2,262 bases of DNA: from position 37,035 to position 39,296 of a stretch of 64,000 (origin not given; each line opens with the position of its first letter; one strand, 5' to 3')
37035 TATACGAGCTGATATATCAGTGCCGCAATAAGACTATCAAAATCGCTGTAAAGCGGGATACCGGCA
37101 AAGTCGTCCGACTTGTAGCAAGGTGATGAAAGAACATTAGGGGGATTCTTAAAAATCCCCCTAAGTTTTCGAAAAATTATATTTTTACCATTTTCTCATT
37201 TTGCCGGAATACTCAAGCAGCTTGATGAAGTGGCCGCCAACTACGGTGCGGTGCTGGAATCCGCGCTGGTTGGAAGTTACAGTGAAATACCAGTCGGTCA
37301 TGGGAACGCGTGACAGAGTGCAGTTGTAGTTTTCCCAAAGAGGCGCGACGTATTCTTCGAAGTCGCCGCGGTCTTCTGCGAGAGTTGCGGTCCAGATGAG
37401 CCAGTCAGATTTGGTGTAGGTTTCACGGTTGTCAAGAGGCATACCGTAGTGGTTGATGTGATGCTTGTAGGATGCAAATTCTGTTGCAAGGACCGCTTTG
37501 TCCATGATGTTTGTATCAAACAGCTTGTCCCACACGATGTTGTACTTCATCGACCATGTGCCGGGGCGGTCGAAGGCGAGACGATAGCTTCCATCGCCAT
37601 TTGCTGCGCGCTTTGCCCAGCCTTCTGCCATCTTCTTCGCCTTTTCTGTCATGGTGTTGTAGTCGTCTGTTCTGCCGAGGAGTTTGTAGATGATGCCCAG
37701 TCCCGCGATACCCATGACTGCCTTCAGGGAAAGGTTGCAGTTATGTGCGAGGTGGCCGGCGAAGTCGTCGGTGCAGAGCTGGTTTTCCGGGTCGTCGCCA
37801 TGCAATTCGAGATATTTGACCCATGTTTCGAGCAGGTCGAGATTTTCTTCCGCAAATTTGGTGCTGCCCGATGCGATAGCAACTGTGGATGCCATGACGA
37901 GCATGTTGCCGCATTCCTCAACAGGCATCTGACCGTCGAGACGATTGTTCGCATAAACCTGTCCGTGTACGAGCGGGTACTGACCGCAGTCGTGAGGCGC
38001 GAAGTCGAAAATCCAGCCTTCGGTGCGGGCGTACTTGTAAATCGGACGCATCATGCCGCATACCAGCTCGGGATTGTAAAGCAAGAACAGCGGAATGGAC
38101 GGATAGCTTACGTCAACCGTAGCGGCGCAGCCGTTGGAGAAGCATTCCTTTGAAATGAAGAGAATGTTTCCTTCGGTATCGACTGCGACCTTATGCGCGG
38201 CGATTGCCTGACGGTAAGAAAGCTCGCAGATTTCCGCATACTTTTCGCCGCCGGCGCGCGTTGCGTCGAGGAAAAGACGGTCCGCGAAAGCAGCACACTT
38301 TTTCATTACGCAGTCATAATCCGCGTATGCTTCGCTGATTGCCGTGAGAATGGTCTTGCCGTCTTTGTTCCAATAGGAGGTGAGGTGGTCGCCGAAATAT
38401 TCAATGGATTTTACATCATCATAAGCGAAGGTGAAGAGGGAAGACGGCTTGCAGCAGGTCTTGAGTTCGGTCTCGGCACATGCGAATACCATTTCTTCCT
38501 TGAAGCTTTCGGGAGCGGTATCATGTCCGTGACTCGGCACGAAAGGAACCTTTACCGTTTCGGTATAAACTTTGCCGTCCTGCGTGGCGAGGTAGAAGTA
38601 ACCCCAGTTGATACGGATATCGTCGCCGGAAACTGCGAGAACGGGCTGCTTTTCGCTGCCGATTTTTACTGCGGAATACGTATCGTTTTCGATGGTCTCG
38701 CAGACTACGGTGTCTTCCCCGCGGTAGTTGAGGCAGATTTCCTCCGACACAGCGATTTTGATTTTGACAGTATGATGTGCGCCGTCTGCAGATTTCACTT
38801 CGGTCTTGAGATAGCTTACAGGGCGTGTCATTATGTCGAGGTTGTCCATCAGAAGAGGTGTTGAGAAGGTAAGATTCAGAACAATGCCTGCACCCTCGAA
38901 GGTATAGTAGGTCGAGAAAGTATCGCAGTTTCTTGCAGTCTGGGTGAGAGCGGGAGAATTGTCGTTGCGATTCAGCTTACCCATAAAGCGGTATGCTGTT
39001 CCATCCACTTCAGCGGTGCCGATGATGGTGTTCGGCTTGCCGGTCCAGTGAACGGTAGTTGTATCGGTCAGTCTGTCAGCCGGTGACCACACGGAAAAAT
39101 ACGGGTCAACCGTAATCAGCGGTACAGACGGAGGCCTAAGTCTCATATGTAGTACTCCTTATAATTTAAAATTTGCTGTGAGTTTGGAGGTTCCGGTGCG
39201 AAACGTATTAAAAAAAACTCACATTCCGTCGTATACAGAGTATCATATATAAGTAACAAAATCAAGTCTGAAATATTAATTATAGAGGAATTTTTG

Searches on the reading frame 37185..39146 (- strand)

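Call 14: search_protein_families(library=pfam, proteins=[window:37185-39146:-], max_evalue=0.00001)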
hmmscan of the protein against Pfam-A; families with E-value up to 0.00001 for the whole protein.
window:37185-39146:- (653 aa): 3 families
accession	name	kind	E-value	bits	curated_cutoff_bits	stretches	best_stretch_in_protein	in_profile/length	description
PF16335.10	GtaA_6_Hairpin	-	8.7e-125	417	24.9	1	300-643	1-343/343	Glutaminase A six helical-hairpin domain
PF17168.10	DUF5127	-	4.1e-37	128.6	28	1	78-289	2-224/229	Domain of unknown function (DUF5127)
PF16334.10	DUF4964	-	6.6e-22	77.6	30.7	1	2-58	23-79/88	Domain of unknown function (DUF4964)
